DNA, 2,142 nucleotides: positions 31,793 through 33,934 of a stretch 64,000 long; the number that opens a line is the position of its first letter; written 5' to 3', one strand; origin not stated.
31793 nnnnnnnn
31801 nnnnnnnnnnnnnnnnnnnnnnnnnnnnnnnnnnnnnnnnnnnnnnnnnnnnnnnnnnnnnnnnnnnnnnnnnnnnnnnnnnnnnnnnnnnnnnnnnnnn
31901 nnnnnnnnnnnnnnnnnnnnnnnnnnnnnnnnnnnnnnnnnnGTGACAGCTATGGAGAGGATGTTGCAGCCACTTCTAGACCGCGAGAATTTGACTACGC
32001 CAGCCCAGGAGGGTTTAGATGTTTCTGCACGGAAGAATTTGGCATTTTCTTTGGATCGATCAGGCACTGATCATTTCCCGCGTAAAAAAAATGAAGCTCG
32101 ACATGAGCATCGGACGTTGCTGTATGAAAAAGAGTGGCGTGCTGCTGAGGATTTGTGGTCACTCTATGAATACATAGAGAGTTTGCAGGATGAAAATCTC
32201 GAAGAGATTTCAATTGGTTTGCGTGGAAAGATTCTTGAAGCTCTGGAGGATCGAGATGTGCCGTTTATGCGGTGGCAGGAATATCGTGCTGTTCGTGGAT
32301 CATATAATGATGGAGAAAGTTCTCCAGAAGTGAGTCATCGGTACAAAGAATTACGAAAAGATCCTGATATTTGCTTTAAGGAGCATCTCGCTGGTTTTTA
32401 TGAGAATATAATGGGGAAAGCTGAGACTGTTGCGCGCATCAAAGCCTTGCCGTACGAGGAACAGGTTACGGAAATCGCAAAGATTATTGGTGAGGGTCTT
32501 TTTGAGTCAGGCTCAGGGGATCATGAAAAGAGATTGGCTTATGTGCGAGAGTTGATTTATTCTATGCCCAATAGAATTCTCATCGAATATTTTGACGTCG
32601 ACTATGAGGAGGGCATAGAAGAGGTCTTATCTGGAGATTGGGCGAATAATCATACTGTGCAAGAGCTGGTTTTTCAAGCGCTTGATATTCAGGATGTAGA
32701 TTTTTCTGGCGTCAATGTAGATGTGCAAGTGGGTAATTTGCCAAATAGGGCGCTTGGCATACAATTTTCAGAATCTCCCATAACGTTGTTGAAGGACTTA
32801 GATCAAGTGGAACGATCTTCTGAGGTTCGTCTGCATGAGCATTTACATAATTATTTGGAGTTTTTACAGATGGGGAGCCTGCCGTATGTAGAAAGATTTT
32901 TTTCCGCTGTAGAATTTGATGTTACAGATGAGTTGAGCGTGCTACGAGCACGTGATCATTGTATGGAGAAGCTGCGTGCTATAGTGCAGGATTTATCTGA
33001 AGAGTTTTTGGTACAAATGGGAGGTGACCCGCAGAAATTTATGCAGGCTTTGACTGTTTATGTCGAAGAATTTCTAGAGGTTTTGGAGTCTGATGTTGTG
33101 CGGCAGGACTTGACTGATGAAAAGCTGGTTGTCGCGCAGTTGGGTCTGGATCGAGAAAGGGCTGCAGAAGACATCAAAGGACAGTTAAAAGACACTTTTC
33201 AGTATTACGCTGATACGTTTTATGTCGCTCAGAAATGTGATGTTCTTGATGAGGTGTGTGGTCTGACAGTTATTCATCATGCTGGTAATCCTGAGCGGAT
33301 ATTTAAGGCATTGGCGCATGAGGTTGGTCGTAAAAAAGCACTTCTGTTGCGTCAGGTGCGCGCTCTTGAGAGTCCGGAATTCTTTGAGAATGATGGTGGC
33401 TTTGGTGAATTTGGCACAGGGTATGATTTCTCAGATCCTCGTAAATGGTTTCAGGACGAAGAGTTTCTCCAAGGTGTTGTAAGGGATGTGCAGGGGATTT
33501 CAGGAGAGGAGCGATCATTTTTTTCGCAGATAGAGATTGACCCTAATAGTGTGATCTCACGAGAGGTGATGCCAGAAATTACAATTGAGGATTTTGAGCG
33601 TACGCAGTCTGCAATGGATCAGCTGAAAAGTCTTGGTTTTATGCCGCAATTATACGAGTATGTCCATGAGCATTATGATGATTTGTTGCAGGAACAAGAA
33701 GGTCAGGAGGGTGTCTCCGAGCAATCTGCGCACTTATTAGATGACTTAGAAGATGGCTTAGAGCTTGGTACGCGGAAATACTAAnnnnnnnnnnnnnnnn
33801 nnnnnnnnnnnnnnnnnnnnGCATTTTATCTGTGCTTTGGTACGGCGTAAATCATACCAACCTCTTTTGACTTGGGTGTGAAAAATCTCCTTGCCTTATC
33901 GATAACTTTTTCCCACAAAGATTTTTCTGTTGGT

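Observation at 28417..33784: Island of six orphan secreted/membrane mini-proteins in three insulated transcription units plus an acidic HExxH protein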

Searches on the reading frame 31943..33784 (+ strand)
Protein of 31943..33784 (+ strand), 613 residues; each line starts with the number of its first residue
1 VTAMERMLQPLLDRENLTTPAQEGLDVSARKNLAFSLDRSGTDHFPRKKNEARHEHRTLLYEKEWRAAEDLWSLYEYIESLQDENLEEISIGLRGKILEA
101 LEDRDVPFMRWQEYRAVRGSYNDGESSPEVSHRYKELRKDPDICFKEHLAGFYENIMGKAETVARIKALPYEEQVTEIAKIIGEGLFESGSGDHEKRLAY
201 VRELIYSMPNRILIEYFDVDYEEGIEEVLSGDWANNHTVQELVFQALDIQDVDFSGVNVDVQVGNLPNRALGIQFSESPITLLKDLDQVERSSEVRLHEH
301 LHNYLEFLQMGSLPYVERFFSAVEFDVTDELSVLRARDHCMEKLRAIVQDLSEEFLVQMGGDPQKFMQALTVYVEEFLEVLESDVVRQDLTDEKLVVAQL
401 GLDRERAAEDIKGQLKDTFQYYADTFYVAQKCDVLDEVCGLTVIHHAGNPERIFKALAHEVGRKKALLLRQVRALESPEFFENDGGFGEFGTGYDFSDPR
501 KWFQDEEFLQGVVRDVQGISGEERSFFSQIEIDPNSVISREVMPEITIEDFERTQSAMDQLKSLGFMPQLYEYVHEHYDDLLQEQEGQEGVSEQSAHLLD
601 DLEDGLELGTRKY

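Call 5: search_protein_families(library=pfam, proteins=[window:31943-33784:+], max_evalue=1)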
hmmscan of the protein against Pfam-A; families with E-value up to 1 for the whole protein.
window:31943-33784:+ (613 aa): 0 families

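Call 6: search_protein_families(library=ncbifam, proteins=[window:31943-33784:+], max_evalue=1)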
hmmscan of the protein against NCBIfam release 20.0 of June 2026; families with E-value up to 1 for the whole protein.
window:31943-33784:+ (613 aa): 0 families

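Call 9: find_homologous_proteins(query=window:31961-33784:+, max_evalue=0.001)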
Query window:31961-33784:+ (607 aa): 1 proteins with E <= 0.001 among 8000 candidates.
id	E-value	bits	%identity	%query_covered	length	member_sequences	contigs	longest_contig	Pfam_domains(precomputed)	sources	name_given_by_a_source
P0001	0.0e+0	1361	100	100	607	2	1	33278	-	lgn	-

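Call 19: search_protein_families(library=phrogs, proteins=[window:31961-33784:+], max_evalue=1)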
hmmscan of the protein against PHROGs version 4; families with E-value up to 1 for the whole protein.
window:31961-33784:+ (607 aa): 1 family
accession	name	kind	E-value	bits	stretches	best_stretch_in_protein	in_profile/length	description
phrog_20323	-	other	0.13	13.2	1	317-349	37-69/73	RF-1 domain peptide chain release factor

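Call 20: search_protein_families(library=padloc, proteins=[window:31961-33784:+], max_evalue=1)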
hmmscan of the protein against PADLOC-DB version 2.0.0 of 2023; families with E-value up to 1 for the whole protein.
window:31961-33784:+ (607 aa): 0 families

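Call 21: search_solved_structures(query=window:31961-33784:+, max_evalue=10)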
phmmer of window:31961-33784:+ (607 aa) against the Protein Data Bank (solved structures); distinct sequences matched with E-value up to 10: 0.

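Call 31: search_dna_similar(query=window:31961-33784:+, collection=phages, mode=protein, max_evalue=1, max_rows=10)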
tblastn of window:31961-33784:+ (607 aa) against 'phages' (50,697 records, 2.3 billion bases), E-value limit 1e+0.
No match.

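Call 42: predict_structure(protein=window:31961-33784:+)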
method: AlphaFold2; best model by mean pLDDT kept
length: 607 residues; sequences in the alignment: 1
mean_pLDDT: 41.3   pTM: 0.24
mean pLDDT of the five models: 41.3, 37.0, 33.4, 30.4, 30.2
residues with pLDDT >= 90: 0; 70-90: 15; 50-70: 110; < 50: 482
segments of 3 or more residues with pLDDT < 50: 1-57, 82-87, 89-91, 97-491, 519-521, 523-525
pLDDT, mean of each block of 10 residues (from residue 1): 34 33 30 32 33 43 55 52 48 48 37 34 34 34 36 41 42 44 40 39 31 33 33 33 29 23 25 30 33 33 33 34 35 45 44 41 46 42 35 41 45 37 32 31 34 35 31 36 43 61 63 51 49 53 73 71 66 64 53 59 51
secondary structure, 60 per line:
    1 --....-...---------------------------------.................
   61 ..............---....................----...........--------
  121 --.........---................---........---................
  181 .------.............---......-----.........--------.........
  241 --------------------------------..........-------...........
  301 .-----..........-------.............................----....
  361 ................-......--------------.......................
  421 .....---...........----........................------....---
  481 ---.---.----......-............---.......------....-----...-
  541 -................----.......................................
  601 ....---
elements in order: H3-6 H44-74 H78-97 H102-112 H123-131 H135-150 H154-161 H165-181 H188-200 H204-209 H215-223 H232-240 H273-282 H290-301 H307-316 H324-352 H357-376 H378-383 H398-425 H429-439 H444-467 H474-477 H493-498 H500-511 H515-521 H528-531 H542-557 H562-604

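Call 63: find_related_loci(query=window:31961-33784:+, collection=viral_contigs, flank=5000)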
Query window:31961-33784:+ (607 aa) in viral_contigs; peptide patterns used: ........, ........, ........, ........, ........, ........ (x = any residue, [..] = any of these).
10 stretches matched a pattern, but none encodes a relative of the query by tblastn (E <= 1e-3).

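Call 76: search_dna_similar(query=window:31961-33784:+, collection=plasmids, mode=protein, max_evalue=0.1, max_rows=10)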
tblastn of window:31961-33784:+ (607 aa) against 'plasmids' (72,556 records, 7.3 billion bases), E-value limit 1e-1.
No match.
